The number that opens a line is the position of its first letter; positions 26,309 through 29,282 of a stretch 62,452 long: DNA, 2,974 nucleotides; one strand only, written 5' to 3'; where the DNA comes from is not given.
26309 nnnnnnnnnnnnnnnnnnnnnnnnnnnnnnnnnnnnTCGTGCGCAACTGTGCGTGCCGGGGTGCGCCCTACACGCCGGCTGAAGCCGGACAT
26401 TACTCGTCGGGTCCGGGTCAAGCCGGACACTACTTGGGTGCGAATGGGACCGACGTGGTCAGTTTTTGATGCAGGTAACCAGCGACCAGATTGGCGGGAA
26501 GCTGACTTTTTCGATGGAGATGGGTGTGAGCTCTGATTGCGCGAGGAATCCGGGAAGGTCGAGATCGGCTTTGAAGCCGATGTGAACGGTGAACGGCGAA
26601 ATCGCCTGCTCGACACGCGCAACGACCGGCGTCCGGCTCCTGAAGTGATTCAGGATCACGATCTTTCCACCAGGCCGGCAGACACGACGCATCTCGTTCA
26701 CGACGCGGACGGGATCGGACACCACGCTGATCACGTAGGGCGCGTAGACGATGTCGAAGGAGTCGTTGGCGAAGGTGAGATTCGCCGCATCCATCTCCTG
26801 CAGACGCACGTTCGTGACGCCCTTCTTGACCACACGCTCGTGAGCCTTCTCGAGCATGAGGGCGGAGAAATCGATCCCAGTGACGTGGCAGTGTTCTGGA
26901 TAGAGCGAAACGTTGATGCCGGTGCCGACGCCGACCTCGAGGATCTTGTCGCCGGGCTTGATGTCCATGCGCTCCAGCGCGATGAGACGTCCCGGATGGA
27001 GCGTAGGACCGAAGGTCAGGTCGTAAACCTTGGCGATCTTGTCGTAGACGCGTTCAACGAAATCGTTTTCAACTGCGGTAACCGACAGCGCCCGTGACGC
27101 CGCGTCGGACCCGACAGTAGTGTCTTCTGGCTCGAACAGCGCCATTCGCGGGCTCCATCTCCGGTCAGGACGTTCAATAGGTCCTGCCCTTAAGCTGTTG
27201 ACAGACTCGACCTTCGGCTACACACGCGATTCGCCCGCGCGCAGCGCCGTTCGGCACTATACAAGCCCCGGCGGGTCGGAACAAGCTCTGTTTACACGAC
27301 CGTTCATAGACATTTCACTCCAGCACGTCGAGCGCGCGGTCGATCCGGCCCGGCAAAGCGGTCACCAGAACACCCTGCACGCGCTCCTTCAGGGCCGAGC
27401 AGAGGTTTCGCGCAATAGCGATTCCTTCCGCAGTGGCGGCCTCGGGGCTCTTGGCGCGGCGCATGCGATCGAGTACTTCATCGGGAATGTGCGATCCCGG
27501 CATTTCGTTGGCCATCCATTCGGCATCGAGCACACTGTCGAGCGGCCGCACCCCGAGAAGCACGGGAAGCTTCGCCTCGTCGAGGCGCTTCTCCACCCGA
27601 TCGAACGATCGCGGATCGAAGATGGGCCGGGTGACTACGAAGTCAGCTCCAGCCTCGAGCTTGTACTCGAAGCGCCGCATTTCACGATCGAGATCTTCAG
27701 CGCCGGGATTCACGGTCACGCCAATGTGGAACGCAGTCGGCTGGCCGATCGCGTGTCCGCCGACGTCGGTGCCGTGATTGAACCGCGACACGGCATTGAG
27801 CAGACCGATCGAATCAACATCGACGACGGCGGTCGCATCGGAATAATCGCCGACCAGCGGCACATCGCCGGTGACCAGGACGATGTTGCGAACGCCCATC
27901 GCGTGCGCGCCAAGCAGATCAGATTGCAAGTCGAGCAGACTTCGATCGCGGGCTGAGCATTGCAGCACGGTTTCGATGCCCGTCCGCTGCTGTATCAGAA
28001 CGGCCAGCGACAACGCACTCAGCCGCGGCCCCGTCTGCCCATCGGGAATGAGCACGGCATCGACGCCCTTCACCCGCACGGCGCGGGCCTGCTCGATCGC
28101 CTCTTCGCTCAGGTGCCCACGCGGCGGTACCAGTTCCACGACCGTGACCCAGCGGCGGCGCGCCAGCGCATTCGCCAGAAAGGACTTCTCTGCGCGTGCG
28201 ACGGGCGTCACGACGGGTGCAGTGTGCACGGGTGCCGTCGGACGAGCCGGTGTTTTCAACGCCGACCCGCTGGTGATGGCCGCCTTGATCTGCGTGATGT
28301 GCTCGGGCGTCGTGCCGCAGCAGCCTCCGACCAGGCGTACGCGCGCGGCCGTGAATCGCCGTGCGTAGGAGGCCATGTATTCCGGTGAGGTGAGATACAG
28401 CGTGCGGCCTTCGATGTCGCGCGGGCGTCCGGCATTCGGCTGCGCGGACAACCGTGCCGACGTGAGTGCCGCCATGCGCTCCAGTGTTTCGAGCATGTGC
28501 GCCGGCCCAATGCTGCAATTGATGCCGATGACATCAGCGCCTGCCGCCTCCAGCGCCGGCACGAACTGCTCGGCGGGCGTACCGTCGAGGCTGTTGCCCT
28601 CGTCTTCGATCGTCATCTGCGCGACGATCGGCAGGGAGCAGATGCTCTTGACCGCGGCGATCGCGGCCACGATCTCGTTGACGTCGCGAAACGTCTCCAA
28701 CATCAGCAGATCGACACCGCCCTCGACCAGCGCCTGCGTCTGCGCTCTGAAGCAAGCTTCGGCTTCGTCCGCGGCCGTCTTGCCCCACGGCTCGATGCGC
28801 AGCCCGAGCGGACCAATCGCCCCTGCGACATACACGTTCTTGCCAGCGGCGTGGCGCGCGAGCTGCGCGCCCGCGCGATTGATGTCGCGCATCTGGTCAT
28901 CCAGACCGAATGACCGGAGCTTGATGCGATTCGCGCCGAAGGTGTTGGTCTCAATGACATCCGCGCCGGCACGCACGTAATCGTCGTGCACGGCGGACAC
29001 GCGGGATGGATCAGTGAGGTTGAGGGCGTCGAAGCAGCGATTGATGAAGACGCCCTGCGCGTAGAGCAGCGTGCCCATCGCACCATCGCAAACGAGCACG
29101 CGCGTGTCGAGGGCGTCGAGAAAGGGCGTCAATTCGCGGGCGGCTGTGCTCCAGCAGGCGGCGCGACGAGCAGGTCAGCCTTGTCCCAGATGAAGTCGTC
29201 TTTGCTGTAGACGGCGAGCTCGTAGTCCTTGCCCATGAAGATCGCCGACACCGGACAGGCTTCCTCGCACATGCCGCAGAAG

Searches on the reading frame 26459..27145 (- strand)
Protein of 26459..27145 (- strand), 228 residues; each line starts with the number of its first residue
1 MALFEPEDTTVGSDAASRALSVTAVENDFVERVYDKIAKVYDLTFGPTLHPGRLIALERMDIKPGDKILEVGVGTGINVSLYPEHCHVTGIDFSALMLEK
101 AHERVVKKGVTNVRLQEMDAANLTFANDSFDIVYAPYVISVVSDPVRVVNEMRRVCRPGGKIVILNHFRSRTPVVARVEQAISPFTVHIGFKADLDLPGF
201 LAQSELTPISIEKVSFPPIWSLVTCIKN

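Call 6: search_protein_families(library=pfam, proteins=[window:26459-27145:-], max_evalue=0.01)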
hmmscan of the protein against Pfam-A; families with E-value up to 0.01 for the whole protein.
window:26459-27145:- (228 aa): 9 families
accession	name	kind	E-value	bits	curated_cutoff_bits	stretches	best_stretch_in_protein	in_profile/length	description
PF08241.18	Methyltransf_11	-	5.1e-23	82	21.2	1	69-164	1-95/95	Methyltransferase domain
PF13649.12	Methyltransf_25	-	1.2e-21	77.6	27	1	68-160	1-97/97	Methyltransferase domain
PF01209.24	Ubie_methyltran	-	2.6e-19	70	20.1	1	25-175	4-162/233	ubiE/COQ5 methyltransferase family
PF13847.12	Methyltransf_31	-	4.6e-19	69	27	1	62-168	1-113/145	Methyltransferase domain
PF08242.18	Methyltransf_12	-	6.9e-16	59.2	30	1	69-162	1-98/98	Methyltransferase domain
PF13489.12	Methyltransf_23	-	2.7e-12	47.2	27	1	62-169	20-121/164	Methyltransferase domain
PF07021.18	MetW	-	5.7e-08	33.1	21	1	62-157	11-103/193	Methionine biosynthesis protein MetW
PF01135.25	PCMT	-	3.4e-07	30.7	20.3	1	55-133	64-146/210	Protein-L-isoaspartate(D-aspartate) O-methyltransferase (PCMT)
PF02353.26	CMAS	-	0.0011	18.7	27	1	55-119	53-120/273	Mycolic acid cyclopropane synthetase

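Call 7: search_protein_families(library=ncbifam, proteins=[window:26459-27145:-], max_evalue=0.01)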
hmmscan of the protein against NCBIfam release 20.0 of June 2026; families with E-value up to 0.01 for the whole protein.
window:26459-27145:- (228 aa): 57 families (the best 25 are shown)
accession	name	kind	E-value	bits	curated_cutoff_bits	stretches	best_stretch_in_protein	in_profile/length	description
NF045882.1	PLipidMtase_Leg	equivalog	5.7e-45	153.6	390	1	30-227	6-206/207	phospholipid N-methyltransferase PmtA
NF001244.0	PRK00216.1-5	equivalog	4e-21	75.4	216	1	28-180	8-169/236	bifunctional demethylmenaquinone methyltransferase/2-methoxy-6-polyprenyl-1,4-benzoquinol methylase UbiE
NF001243.0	PRK00216.1-4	equivalog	7e-21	74.6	235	1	28-170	7-157/237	demethylmenaquinone methyltransferase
TIGR01934.1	MenG_MenH_UbiE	subfamily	1.1e-20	73.9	158.35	1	30-180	1-157/223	ubiquinone/menaquinone biosynthesis methyltransferase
TIGR02752.1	MenG_heptapren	equivalog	5.5e-20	71.9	419.85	1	30-170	7-155/231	demethylmenaquinone methyltransferase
NF001241.0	PRK00216.1-2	equivalog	8e-20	71.5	327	1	30-177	13-160/231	demethylmenaquinone methyltransferase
NF043040.1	corrin_prot_MT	hypoth_equivalog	9.5e-20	71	180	1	62-180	38-163/216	corrinoid protein-associated methyltransferase CpaM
NF052510.1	methyltran_MpqE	exception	9.1e-19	67.8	335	1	28-177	6-164/234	methyl-plastoquinone biosynthesis methyltransferase MpqE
NF045667.1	MTase_DVU1556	equivalog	2.1e-18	66.6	155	1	56-164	14-119/213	DVU_1556 family methyltransferase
NF041536.1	ArsM_DUF2284_UU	exception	7.5e-18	64.1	575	1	61-168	73-184/459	arsenite methyltransferase/DUF2284 domain selenoprotein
NF008823.0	PRK11873.1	subfamily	2.1e-17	63.5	263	1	59-164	72-181/272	arsenite methyltransferase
NF047649.1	MTase_UXPK_star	exception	4.2e-17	62.1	460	1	61-165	74-182/283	methyltransferase/UXPK-star double selenoprotein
NF041537.1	ArsM_AhpD_UU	exception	2.1e-16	59.6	510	1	61-167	73-183/345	arsenite methyltransferase/AhpD domain selenoprotein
NF001240.0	PRK00216.1-1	equivalog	1.9e-15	56.6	378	1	29-181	24-182/251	bifunctional demethylmenaquinone methyltransferase/2-methoxy-6-polyprenyl-1,4-benzoquinol methylase UbiE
NF040539.1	AST_met_ArsM_2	exception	2.5e-12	47.2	240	1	65-181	57-179/262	putative arsinothricin biosynthesis methyltransferase ArsM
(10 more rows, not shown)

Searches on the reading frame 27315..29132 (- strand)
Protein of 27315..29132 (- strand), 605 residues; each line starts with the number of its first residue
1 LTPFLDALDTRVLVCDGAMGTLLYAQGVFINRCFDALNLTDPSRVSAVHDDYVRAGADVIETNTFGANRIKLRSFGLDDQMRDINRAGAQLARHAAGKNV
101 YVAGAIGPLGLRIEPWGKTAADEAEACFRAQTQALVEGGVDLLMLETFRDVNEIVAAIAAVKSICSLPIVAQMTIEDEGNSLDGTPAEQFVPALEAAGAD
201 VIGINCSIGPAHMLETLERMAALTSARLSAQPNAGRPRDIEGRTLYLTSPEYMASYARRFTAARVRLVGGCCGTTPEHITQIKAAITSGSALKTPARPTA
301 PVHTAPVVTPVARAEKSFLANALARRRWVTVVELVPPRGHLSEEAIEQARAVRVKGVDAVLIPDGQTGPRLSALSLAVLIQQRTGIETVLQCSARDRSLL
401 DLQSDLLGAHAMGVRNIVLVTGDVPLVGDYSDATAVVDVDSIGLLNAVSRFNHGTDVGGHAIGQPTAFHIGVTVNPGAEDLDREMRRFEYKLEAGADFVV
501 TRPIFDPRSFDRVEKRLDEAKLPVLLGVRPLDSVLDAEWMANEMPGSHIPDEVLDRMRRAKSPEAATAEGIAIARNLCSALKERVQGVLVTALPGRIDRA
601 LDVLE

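Call 14: search_protein_families(library=pfam, proteins=[window:27315-29132:-], max_evalue=0.00001)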
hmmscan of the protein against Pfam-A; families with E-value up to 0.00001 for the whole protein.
window:27315-29132:- (605 aa): 2 families
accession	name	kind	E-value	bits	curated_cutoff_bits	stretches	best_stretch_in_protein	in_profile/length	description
PF02574.22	S-methyl_trans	-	5.7e-75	253.2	22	1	13-285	1-282/283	Homocysteine S-methyltransferase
PF02219.23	MTHFR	-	1.3e-26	94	24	1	325-585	8-264/287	Methylenetetrahydrofolate reductase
